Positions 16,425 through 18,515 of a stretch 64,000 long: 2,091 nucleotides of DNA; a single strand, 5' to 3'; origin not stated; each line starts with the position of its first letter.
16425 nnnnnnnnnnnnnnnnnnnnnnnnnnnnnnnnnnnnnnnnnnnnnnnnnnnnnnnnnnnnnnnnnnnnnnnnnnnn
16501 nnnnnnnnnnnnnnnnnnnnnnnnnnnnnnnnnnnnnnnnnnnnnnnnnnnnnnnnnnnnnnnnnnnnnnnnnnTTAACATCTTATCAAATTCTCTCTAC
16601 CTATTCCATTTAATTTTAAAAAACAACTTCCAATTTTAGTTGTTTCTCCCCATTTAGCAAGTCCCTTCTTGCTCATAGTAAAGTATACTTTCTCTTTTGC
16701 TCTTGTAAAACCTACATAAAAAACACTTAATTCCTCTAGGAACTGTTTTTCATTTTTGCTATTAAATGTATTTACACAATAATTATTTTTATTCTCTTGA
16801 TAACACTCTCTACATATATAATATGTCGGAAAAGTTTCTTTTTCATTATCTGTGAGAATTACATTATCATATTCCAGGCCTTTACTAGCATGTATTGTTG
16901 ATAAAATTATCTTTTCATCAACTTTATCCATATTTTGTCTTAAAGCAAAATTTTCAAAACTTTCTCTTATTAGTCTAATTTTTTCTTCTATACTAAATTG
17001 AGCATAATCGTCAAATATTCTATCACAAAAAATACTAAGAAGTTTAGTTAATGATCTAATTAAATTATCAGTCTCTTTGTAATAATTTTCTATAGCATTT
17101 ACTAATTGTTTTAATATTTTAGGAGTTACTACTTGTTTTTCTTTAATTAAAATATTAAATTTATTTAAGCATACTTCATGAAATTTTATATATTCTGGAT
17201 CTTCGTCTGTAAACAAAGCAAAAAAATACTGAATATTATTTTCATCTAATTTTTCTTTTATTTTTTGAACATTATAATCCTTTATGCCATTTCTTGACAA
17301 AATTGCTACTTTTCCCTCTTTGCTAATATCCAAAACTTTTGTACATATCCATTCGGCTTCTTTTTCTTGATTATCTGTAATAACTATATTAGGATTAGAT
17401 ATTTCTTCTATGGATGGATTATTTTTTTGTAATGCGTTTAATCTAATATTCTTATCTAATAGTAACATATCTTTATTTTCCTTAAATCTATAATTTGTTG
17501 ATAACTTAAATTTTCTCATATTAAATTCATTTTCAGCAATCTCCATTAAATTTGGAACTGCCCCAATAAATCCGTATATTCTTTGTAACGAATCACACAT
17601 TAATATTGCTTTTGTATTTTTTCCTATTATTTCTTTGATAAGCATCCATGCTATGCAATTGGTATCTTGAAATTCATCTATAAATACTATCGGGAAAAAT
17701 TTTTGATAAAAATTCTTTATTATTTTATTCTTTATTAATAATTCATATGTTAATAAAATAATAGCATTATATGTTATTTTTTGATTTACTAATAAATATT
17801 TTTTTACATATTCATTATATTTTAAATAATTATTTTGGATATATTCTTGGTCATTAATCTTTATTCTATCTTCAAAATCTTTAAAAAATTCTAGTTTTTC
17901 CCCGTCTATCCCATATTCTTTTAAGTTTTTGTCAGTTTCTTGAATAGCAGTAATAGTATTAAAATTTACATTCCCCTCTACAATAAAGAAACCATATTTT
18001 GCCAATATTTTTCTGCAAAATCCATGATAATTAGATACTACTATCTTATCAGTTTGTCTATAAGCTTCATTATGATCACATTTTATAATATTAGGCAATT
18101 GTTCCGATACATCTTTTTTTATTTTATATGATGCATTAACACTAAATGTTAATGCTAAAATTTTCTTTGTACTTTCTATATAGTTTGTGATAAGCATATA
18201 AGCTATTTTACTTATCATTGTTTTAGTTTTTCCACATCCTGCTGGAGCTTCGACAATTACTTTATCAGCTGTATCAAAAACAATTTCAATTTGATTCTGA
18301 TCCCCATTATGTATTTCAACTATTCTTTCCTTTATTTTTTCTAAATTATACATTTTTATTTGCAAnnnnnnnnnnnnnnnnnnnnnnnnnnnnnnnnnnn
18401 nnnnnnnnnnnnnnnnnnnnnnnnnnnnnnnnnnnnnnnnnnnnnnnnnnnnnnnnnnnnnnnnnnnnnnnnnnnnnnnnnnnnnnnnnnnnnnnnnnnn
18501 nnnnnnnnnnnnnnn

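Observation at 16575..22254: Gabija (gajA-gajB) embedded in a longer operon with an upstream DEDDh-exonuclease-BRCT gene and a membrane protein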

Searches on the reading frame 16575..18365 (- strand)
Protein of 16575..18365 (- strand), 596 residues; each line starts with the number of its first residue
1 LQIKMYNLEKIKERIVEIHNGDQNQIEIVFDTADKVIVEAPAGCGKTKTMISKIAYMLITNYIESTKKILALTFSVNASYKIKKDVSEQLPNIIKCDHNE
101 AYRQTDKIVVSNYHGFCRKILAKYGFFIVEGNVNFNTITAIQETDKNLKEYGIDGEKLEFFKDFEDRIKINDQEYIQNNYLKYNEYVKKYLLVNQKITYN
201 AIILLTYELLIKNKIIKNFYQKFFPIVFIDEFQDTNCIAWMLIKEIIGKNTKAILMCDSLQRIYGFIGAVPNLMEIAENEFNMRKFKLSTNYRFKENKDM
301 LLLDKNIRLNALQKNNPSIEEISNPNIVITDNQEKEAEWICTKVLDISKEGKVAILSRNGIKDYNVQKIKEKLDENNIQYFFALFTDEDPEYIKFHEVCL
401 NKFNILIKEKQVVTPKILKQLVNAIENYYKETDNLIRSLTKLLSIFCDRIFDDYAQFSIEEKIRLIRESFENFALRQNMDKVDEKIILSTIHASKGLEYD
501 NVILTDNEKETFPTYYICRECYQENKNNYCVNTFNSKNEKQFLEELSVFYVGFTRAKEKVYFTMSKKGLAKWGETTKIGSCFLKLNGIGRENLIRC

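Call 4: search_protein_families(library=pfam, proteins=[window:16575-18365:-], max_evalue=0.01)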
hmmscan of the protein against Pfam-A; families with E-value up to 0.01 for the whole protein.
window:16575-18365:- (596 aa): 6 families
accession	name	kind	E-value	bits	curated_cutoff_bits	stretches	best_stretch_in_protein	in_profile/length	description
PF00580.27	UvrD-helicase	-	1.1e-32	114.2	23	1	24-281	4-270/271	UvrD/REP helicase N-terminal domain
PF13361.12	UvrD_C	-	8.9e-26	91.6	25.6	1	420-566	231-349/350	UvrD-like helicase C-terminal domain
PF13245.12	AAA_19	-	8e-09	36.2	25.1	1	32-266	10-133/134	AAA domain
PF13538.12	UvrD_C_2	-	2.3e-08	34.2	27.4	1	487-506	3-22/52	UvrD-like helicase C-terminal domain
PF01443.25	Viral_helicase1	-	7.7e-05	23.1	21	0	535-562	207-226/228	Viral superfamily 1 RNA helicase core domain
PF04851.21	ResIII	-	0.0018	18.6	22.5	1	19-120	20-114/164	Type III restriction enzyme, res subunit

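Call 5: search_protein_families(library=padloc, proteins=[window:16575-18365:-], max_evalue=0.01)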
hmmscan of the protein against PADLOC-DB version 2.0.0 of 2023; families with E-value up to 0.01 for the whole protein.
window:16575-18365:- (596 aa): 46 families (the best 25 are shown)
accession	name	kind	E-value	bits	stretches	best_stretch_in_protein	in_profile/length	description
PDLC00107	GajB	-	1.3e-192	639.5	1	8-591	3-584/587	UrvD helicase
PDLC00132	GajB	-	2.9e-51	172.9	3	153-453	149-450/625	UrvD helicase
PDLC00117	GajB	-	8.1e-48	161.3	2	12-436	8-435/604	UrvD helicase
PDLC00103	GajB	-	6.1e-45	152.2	2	21-479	17-474/612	UrvD helicase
PDLC03802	RTasHel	-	9.6e-40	135.1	2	22-372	7-334/675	DRT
PDLC00104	GajB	-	1.6e-37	127.6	2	28-313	10-254/574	UrvD helicase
PDLC00121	GajB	-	9.5e-36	121.5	1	22-517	7-486/565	UrvD helicase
PDLC00127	GajB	-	3.6e-30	103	2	22-293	10-276/594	UrvD helicase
PDLC00114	GajB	-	1.2e-29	101.4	2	23-380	10-378/635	UrvD helicase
PDLC00134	GajB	-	4e-29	100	1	23-384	19-381/431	UrvD helicase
PDLC00123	GajB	-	9.4e-29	98.4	2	170-588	124-532/540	UrvD helicase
PDLC00119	GajB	-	4.8e-26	89.8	1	31-566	13-545/565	UrvD helicase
PDLC00116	GajB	-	9.3e-26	88.6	3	190-380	126-320/557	UrvD helicase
PDLC00122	GajB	-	4.1e-25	86.7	1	23-508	7-445/502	UrvD helicase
PDLC00144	GajB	-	2.9e-24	83.6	3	181-379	118-323/559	UrvD helicase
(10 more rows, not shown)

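Call 28: search_protein_families(library=ncbifam, proteins=[window:16575-18365:-], max_evalue=0.01)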
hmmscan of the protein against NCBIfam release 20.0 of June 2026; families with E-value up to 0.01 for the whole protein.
window:16575-18365:- (596 aa): 12 families
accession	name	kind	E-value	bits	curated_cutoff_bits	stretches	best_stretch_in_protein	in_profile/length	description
TIGR01073.1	pcrA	equivalog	1.4e-36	126.2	911.2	2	23-380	7-371/725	DNA helicase PcrA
NF008743.0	PRK11773.1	equivalog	1.9e-31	109.2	965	2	22-357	11-354/720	DNA helicase II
TIGR01075.1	uvrD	equivalog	2.8e-31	108.6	1144.45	2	22-297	6-283/715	DNA helicase II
TIGR01074.1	rep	equivalog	2.3e-29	102.2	951.45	2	32-380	13-368/668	DNA helicase Rep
TIGR00609.1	recB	equivalog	5.7e-25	87.6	696.05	3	149-294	287-443/1175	exodeoxyribonuclease V subunit beta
NF008172.0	PRK10919.1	equivalog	3.6e-22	78.4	1168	2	20-319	5-297/673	DNA helicase Rep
NF008276.0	PRK11054.1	equivalog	7.1e-22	77.7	543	3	188-360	400-570/684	DNA helicase IV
TIGR02785.1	addA_Gpos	equivalog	5.2e-20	71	707.65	3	23-153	4-134/1234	helicase-exonuclease AddAB subunit AddA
NF010485.0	PRK13909.1-2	equivalog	3.8e-13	48.6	650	1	176-562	281-701/909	RecB-like helicase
TIGR02784.1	addA_alphas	equivalog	3.3e-11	42.3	860.75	1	474-560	765-865/1138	double-strand break repair helicase AddA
NF008128.0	PRK10876.1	equivalog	8.5e-10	36.9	1697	1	221-294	375-449/1181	exodeoxyribonuclease V subunit beta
NF010487.0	PRK13909.1-4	equivalog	4.5e-05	21.9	759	1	159-559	264-698/924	RecB-like helicase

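Call 76: search_solved_structures(query=window:16575-18353:-, max_evalue=1e-10)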
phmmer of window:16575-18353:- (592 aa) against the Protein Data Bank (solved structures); distinct sequences matched with E-value up to 1e-10: 7.
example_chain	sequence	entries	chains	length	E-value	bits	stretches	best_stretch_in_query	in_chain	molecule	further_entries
1pjr_A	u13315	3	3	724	6.9e-18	67.8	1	19-292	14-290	PCRA | ATP-DEPENDENT HELICASE PCRA | HELICASE PCRA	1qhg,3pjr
1uaa_A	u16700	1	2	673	6.3e-16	61.3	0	192-292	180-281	PROTEIN (ATP-DEPENDENT DNA HELICASE REP.)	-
2pjr_A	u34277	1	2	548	5.9e-15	58.1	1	19-292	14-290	PROTEIN (HELICASE PCRA)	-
9dci_A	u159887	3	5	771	1.3e-14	57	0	179-347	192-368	ATP-dependent DNA helicase UvrD1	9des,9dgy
3lfu_A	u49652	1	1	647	2.9e-14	55.8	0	194-293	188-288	DNA helicase II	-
2is1_A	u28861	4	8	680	3.6e-14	55.5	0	194-293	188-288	DNA helicase II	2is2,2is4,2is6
3u44_A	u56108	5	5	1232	3.7e-11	45.6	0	21-127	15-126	ATP-dependent helicase/nuclease subunit A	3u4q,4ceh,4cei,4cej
